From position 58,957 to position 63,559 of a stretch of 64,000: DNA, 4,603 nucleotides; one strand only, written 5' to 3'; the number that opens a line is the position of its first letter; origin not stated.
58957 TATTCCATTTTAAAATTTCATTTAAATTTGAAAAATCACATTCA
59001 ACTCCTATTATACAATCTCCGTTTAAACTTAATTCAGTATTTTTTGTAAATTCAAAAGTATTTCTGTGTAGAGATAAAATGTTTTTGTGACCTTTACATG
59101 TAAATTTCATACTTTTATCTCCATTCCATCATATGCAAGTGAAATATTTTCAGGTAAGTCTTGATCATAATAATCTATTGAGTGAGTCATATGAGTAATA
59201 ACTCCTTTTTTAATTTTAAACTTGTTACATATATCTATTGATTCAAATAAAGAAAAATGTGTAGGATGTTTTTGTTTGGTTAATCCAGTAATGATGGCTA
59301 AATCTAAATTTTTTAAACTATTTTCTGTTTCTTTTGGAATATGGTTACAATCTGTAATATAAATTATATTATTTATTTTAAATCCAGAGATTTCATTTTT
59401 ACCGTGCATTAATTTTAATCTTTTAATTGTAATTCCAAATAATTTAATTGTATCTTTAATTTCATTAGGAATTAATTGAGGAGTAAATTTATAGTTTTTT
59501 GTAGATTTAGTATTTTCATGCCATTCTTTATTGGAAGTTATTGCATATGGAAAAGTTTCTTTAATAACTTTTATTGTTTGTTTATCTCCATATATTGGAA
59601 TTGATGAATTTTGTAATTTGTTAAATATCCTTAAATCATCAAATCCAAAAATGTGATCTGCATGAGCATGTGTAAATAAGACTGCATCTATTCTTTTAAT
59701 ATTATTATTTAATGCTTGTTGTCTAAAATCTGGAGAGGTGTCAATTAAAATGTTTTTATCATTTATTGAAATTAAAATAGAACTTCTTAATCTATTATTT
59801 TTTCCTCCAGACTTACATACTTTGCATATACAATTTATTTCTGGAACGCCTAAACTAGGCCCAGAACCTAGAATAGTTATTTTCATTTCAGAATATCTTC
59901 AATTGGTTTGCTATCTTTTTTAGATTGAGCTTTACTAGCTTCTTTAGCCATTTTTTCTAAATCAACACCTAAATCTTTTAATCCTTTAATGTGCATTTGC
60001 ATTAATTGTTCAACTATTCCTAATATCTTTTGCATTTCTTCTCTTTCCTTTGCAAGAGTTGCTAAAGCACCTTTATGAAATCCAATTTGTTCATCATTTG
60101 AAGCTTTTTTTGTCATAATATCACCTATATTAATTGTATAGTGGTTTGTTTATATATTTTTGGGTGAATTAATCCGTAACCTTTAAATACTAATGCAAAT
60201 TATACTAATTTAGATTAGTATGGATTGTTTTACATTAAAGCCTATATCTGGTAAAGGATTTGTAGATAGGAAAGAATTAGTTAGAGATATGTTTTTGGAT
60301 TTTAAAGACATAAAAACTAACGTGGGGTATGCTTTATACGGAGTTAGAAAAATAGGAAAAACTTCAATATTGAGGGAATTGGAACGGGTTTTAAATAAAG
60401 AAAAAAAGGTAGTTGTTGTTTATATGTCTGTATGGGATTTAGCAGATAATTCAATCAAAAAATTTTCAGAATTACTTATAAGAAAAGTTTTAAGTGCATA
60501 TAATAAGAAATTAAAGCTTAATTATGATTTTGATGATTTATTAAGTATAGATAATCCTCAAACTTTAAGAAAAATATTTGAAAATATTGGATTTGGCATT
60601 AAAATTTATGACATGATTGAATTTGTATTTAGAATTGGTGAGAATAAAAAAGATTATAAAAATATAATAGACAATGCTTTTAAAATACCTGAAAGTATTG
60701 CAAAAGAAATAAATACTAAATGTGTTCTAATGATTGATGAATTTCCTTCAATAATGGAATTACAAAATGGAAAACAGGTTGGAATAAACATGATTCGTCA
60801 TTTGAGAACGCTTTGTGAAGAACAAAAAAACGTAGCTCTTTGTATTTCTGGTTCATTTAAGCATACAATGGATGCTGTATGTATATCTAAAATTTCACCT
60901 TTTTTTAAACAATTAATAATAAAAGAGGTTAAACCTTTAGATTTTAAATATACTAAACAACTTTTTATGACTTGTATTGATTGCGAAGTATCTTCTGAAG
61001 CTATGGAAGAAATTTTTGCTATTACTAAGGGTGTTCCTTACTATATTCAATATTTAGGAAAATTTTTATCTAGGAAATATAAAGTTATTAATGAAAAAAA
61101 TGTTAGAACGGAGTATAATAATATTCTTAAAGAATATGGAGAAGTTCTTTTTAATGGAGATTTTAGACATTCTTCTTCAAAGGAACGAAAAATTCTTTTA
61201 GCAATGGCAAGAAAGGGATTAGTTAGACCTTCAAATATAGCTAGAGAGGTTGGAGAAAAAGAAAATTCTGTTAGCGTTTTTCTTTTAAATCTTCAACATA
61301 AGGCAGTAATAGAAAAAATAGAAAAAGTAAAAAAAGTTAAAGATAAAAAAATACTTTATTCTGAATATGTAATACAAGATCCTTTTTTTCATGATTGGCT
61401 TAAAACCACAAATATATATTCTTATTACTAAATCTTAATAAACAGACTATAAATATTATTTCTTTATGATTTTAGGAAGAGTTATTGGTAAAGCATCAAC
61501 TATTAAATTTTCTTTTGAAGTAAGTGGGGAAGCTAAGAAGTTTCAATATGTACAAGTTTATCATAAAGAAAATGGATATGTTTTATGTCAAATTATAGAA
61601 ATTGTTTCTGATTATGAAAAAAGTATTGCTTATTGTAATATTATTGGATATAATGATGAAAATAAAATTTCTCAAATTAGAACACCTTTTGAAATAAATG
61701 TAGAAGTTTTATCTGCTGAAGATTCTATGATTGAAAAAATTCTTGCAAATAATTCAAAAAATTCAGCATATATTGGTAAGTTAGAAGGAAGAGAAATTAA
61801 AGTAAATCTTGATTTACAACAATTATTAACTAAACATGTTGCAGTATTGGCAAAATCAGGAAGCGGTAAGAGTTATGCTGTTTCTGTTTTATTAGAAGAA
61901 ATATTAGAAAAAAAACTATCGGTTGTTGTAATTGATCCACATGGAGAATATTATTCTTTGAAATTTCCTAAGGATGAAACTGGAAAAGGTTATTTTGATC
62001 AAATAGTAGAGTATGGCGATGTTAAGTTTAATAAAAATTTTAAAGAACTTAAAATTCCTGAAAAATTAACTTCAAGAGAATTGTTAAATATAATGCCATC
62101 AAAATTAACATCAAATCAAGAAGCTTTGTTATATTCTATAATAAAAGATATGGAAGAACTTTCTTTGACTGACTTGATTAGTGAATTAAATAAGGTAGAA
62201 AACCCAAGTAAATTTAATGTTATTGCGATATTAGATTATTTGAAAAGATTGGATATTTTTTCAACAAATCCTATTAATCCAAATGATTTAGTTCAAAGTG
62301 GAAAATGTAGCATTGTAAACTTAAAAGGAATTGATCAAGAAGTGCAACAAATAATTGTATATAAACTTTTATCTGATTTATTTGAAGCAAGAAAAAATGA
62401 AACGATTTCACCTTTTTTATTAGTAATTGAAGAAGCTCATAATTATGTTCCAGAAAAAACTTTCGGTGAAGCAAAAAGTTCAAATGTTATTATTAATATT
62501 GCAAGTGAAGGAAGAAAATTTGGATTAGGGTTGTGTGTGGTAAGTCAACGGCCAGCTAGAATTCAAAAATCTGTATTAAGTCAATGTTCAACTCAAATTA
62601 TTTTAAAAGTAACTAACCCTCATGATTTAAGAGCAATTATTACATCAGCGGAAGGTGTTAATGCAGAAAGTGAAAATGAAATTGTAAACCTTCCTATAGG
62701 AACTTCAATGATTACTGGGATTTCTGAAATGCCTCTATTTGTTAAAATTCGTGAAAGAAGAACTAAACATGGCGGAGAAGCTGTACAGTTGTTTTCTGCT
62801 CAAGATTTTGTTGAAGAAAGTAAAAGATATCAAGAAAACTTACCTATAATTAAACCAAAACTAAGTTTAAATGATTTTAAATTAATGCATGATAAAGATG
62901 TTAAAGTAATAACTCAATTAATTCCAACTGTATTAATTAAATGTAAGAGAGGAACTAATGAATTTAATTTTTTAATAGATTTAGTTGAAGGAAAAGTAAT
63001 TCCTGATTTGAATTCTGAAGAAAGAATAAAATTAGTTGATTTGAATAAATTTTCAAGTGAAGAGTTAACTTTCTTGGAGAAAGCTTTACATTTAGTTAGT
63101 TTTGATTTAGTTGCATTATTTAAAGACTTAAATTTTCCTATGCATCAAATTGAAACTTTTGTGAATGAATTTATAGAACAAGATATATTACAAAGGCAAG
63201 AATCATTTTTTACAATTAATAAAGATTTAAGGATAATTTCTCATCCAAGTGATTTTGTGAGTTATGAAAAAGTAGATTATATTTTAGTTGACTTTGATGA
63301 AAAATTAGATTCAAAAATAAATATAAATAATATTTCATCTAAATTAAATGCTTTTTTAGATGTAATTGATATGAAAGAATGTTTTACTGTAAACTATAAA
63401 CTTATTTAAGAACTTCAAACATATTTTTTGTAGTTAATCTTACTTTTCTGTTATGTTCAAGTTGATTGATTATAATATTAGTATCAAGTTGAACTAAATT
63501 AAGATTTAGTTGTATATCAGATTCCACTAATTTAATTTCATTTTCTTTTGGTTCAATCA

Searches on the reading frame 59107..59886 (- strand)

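Call 34: search_protein_families(library=pfam, proteins=[window:59107-59886:-])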
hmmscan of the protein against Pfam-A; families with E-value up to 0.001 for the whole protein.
window:59107-59886:- (259 aa): 3 families
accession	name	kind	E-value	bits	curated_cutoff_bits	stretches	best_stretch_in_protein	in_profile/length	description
PF12706.13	Lactamase_B_2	-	8.9e-33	114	27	1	45-233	2-200/200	Beta-lactamase superfamily domain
PF00753.33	Lactamase_B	-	4.2e-11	43.6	22.7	1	34-85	6-63/196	Metallo-beta-lactamase superfamily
PF16661.11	Lactamase_B_6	-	2.7e-05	24.1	27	1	38-107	1-78/193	Metallo-beta-lactamase superfamily domain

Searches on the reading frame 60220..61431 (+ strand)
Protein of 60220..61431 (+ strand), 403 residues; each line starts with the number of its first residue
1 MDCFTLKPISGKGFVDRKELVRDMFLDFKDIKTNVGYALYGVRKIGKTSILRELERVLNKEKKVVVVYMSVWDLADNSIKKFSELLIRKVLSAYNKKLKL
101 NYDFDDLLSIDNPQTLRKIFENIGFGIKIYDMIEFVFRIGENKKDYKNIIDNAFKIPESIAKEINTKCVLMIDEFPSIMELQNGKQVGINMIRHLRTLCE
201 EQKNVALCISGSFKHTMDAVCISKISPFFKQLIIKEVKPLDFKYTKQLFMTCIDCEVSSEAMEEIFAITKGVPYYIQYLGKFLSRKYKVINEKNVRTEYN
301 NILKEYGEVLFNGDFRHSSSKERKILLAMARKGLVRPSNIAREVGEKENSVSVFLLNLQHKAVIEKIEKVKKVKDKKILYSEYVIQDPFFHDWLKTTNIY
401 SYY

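Call 34: search_protein_families(library=pfam, proteins=[window:60220-61431:+])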
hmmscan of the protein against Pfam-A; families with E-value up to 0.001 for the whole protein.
window:60220-61431:+ (403 aa): 3 families
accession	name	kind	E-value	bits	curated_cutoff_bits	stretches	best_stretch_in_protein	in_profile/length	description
PF01637.24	ATPase_2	-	6.4e-11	42.9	33.2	1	14-279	1-225/225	ATPase domain predominantly from Archaea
PF13173.12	AAA_14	-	3e-07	30.9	27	1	37-123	5-81/129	AAA domain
PF00004.35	AAA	-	2.4e-05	25.2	21.2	0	39-207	3-104/131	ATPase family associated with various cellular activities (AAA)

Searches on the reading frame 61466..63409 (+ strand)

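Call 34: search_protein_families(library=pfam, proteins=[window:61466-63409:+])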
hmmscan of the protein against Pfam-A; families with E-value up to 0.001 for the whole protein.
window:61466-63409:+ (647 aa): 3 families
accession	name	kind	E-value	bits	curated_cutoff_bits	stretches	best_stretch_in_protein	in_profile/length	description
PF01935.23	DUF87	-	1.9e-34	120.1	23.2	1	102-303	2-218/220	Helicase HerA, central domain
PF02534.20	T4SS-DNA_transf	-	3.8e-05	23.2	20.1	1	83-164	15-84/468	Type IV secretory system Conjugative DNA transfer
PF10412.15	TrwB_AAD_bind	-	0.00016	21.2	20.5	1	121-170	14-62/387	Type IV secretion-system coupling protein DNA-binding domain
